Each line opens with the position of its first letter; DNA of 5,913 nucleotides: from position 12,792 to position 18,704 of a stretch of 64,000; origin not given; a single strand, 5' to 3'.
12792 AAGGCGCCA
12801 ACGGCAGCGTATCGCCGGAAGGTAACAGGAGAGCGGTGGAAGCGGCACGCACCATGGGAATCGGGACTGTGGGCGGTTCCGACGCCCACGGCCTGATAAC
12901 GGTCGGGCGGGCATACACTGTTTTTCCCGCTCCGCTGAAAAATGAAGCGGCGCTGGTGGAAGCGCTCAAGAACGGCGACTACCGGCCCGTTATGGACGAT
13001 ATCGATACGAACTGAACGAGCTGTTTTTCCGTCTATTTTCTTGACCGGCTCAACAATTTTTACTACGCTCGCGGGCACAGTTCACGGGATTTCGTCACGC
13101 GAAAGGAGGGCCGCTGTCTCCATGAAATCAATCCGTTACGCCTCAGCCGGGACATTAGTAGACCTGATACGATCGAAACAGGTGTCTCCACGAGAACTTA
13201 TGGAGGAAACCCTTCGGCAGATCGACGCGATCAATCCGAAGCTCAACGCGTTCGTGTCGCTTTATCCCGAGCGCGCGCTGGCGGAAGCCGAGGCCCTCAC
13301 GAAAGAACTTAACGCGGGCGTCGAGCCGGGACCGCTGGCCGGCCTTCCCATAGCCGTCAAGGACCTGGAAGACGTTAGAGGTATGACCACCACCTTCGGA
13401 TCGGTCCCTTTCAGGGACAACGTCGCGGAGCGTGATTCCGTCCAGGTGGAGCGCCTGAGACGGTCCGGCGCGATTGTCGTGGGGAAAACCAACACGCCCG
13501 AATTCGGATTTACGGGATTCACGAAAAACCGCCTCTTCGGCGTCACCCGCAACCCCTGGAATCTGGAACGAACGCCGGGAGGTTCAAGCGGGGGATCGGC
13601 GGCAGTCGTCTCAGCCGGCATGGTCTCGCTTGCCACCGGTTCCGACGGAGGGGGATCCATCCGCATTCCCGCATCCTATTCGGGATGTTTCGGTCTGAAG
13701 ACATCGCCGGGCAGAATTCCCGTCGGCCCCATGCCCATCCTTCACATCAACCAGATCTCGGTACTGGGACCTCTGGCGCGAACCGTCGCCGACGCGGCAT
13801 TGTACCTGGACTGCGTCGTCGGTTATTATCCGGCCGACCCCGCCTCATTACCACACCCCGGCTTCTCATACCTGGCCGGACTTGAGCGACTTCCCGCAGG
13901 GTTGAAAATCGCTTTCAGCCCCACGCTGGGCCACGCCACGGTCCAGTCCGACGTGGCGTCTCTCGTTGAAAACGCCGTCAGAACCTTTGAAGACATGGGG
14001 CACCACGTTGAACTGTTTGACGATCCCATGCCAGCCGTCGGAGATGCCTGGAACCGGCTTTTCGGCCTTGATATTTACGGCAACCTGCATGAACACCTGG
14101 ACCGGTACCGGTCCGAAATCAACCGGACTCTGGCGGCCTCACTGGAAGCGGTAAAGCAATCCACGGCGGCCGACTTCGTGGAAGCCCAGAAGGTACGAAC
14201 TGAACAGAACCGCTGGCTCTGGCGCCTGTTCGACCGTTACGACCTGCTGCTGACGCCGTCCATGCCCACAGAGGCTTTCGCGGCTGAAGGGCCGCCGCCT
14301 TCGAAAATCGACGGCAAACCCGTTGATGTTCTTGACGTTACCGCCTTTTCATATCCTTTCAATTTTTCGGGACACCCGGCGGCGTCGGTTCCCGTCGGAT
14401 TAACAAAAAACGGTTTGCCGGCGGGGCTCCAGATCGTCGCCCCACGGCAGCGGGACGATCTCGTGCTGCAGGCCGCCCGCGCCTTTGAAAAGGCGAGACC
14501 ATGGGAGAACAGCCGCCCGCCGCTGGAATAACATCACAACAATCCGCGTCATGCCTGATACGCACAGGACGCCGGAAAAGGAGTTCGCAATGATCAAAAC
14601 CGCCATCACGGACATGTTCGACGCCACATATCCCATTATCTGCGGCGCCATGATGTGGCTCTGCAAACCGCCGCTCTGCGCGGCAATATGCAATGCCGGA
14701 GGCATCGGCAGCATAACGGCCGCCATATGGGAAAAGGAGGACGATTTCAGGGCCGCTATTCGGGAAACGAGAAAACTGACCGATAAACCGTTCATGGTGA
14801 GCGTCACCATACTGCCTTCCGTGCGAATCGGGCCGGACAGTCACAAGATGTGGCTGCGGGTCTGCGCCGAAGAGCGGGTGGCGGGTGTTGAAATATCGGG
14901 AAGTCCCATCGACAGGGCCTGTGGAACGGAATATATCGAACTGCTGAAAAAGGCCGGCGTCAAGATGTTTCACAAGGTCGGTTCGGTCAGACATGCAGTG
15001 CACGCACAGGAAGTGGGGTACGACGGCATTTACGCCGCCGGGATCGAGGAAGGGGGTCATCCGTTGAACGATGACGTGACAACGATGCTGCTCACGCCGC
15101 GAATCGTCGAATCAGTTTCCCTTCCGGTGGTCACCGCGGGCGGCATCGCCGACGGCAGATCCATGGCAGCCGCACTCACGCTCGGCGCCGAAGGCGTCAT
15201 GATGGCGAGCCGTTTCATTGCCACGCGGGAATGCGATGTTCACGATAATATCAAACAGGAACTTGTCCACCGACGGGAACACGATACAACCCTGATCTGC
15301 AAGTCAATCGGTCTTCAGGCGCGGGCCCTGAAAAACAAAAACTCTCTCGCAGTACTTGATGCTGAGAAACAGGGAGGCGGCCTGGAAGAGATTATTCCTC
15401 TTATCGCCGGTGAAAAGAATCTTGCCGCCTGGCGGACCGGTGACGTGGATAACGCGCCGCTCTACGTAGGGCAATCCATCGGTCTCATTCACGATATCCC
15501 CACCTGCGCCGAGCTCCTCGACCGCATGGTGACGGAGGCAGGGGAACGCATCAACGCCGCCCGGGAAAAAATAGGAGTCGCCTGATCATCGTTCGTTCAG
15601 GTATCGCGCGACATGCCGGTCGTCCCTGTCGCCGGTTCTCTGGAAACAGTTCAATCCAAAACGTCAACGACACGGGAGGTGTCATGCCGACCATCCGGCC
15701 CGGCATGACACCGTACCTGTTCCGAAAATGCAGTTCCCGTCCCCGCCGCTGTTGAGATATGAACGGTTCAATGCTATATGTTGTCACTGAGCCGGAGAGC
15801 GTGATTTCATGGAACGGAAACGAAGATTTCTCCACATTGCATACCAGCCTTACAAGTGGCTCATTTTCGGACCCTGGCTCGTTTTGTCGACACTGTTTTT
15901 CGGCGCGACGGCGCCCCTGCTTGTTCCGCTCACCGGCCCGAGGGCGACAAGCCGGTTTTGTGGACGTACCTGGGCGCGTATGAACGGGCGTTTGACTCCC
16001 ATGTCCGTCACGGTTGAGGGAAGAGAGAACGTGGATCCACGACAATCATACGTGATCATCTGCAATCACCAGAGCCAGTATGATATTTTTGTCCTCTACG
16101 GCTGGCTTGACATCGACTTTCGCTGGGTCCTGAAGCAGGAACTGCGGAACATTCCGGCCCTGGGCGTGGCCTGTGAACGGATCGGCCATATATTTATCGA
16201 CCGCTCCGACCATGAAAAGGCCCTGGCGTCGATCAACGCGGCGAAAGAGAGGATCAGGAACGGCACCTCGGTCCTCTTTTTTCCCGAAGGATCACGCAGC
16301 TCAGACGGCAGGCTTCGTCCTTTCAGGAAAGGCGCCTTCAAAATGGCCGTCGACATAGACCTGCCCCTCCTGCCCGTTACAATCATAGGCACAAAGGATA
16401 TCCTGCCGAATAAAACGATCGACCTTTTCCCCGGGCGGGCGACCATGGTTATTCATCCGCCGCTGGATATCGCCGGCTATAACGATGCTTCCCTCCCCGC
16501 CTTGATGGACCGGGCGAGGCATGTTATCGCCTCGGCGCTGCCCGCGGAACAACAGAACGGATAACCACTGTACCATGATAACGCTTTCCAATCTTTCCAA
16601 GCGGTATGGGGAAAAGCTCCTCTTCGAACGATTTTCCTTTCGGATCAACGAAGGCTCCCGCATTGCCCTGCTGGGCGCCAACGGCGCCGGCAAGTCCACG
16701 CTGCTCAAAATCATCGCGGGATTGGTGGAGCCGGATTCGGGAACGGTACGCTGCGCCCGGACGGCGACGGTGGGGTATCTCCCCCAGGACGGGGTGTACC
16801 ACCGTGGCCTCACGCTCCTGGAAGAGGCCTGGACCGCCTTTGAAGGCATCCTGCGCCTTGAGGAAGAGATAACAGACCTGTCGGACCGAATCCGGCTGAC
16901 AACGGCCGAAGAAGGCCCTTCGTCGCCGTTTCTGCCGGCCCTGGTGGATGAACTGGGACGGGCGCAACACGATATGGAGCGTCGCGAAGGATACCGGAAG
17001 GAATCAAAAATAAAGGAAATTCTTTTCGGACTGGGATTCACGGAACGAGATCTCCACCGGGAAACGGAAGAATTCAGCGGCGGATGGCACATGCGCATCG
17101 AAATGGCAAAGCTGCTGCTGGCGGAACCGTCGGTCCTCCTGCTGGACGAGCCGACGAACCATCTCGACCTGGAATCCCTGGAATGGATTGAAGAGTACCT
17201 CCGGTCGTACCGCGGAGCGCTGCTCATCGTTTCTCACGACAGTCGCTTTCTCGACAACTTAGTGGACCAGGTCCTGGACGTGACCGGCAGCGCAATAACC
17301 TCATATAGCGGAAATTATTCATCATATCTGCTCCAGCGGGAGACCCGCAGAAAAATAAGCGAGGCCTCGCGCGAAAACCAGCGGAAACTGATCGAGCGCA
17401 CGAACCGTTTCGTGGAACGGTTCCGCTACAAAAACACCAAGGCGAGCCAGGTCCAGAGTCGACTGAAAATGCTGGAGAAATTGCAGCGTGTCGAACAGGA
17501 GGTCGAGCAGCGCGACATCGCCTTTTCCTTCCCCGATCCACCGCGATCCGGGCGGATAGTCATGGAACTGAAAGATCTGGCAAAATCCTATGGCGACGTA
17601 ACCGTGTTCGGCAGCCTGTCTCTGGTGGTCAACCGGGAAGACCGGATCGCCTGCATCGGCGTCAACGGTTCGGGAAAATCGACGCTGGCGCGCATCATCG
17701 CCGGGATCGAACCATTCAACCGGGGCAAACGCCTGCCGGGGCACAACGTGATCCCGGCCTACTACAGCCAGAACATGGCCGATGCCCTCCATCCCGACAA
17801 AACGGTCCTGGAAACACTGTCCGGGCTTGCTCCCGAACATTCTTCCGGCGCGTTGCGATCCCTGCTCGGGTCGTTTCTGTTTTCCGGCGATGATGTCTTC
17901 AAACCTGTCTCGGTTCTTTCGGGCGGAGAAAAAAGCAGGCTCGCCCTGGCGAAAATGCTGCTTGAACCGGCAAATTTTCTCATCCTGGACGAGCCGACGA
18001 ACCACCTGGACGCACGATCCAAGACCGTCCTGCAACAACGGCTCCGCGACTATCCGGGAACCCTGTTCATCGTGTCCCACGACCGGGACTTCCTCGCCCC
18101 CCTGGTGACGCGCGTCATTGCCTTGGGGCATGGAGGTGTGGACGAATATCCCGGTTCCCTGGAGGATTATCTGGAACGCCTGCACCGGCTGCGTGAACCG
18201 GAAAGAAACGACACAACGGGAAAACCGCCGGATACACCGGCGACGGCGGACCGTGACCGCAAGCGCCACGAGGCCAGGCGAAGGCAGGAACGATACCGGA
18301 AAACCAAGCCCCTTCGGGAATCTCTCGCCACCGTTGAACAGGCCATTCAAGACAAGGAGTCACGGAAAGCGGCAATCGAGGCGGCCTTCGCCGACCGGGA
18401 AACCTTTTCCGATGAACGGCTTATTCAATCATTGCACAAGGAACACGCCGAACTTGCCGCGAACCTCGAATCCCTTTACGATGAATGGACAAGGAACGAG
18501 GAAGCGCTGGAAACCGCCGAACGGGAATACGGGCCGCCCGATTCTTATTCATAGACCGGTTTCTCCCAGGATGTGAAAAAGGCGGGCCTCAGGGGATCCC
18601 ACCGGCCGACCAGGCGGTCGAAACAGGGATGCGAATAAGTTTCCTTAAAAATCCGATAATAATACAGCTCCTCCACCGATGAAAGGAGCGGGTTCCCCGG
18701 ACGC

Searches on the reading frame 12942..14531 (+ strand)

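Call 41: search_protein_families(library=ncbifam, proteins=[window:12942-14531:+], max_evalue=1e-20)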
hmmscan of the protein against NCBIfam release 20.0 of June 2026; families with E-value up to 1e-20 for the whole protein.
window:12942-14531:+ (529 aa): 26 families (the best 25 are shown)
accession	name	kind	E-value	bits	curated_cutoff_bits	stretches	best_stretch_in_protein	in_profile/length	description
NF004815.0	PRK06169.1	equivalog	4e-125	418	506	1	61-527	4-467/471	amidase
NF005686.0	PRK07486.1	subfamily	1.4e-111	373.6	465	1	58-527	5-481/486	amidase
NF005687.0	PRK07487.1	subfamily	3.5e-98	329.4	428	1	66-518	7-455/468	amidase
NF004717.0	PRK06061.1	equivalog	9e-95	318.1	498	1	66-527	16-475/483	amidase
NF005450.0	PRK07042.1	equivalog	1.1e-93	314.2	458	1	67-526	7-459/464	amidase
NF009119.0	PRK12470.1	equivalog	2e-90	304.1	498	1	62-527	4-460/462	amidase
NF004816.0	PRK06170.1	equivalog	4.9e-88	295.9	503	1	60-518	5-481/493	amidase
NF006631.0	PRK09201.1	equivalog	2.8e-80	270.3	461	1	65-518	5-454/466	AtzE family amidohydrolase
TIGR02715.1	amido_AtzE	subfamily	3.8e-78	263.5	425.75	1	72-517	5-446/452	AtzE family amidohydrolase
TIGR00132.1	gatA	equivalog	5.7e-76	256.1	481.1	1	74-358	3-283/466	Asp-tRNA(Asn)/Glu-tRNA(Gln) amidotransferase subunit GatA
NF005899.0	PRK07869.1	equivalog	3.3e-70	237.2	418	1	69-522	17-465/471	amidase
NF005099.0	PRK06529.1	equivalog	2e-69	234.7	505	1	65-363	2-295/484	amidase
NF005688.0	PRK07488.1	equivalog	6.9e-64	216.5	532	1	61-518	5-465/474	indoleacetamide hydrolase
NF005565.0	PRK07235.1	subfamily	7.1e-64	216.3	545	1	124-363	80-320/506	amidase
NF004766.0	PRK06102.1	equivalog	4.9e-59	200.6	559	1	63-517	4-449/455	amidase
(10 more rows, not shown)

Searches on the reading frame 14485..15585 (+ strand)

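Call 41: search_protein_families(library=ncbifam, proteins=[window:14485-15585:+], max_evalue=1e-20)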
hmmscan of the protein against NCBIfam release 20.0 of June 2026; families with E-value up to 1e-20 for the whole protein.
window:14485-15585:+ (366 aa): 1 family
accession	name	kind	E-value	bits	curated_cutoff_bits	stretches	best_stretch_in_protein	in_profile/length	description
TIGR03151.1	enACPred_II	equivalog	3.7e-68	230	453.1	1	38-356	1-304/307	enoyl-[acyl-carrier-protein] reductase FabK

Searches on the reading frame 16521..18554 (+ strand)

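Call 34: search_protein_families(library=ncbifam, proteins=[window:16521-18554:+], max_evalue=1e-10)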
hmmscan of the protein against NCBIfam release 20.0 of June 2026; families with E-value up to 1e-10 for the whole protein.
window:16521-18554:+ (677 aa): 176 families (the best 25 are shown)
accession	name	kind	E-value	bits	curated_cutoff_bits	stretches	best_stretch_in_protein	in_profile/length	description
NF000355.4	ribo_prot_ABC_F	equivalog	1.8e-132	442.7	380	4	306-513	272-477/499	ribosomal protection-like ABC-F family protein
NF007921.0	PRK10636.1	equivalog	5.6e-121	404.8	917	2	161-667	126-632/638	ABC transporter ATP-binding protein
NF050005.1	ABC_ATPase_Uup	equivalog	1.5e-111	373.6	900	1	19-661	3-634/636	ATP-binding cassette ATPase Uup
NF011646.0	PRK15064.1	equivalog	5.6e-111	371.6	762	1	19-553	1-526/530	ABC-F family ATPase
NF008775.0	PRK11819.1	equivalog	5.3e-110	368.6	599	1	20-556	7-537/556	energy-dependent translational throttle protein EttA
TIGR03719.1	ABC_ABC_ChvD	subfamily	1.1e-108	364.3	806.75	1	21-556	6-535/552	energy-dependent translational throttle protein EttA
NF008358.0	PRK11147.1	equivalog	1.6e-102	343.9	936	1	19-661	3-630/635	ABC transporter ATP-binding protein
NF000514.1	ABCF_OptrA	exception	2.8e-94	316.7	1450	1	27-568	28-565/655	ABC-F type ribosomal protection protein OptrA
NF000168.2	ABCF_Msr_all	exception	9.7e-93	311.4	680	4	205-324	121-237/487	Msr family ABC-F type ribosomal protection protein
NF000170.2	ABCF_Vga_all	exception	1.6e-87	294.2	725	2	310-559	233-477/521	Vga family ABC-F type ribosomal protection protein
NF000169.2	ABCF_Sal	exception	1.9e-85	287.6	725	3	156-525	102-491/542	Sal family ABC-F type ribosomal protection protein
NF000171.1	ABCF_producer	exception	2.6e-82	277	800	2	20-298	4-277/541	TlrC/CarA/OleB/SrmB family ABC-F type ribosomal protection protein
NF043038.1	ABCF_CplR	exception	5.6e-77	259.7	780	3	311-555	252-489/544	ABC-F type ribosomal protection protein CplR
NF000167.2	ABCF_Lsa_all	exception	1.3e-72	245.4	750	3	171-297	104-229/492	Lsa family ABC-F type ribosomal protection protein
NF000166.1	ABCF_CarA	exception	2.8e-69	233.7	1050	2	20-294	6-283/556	ABC-F type ribosomal protection protein Car(A)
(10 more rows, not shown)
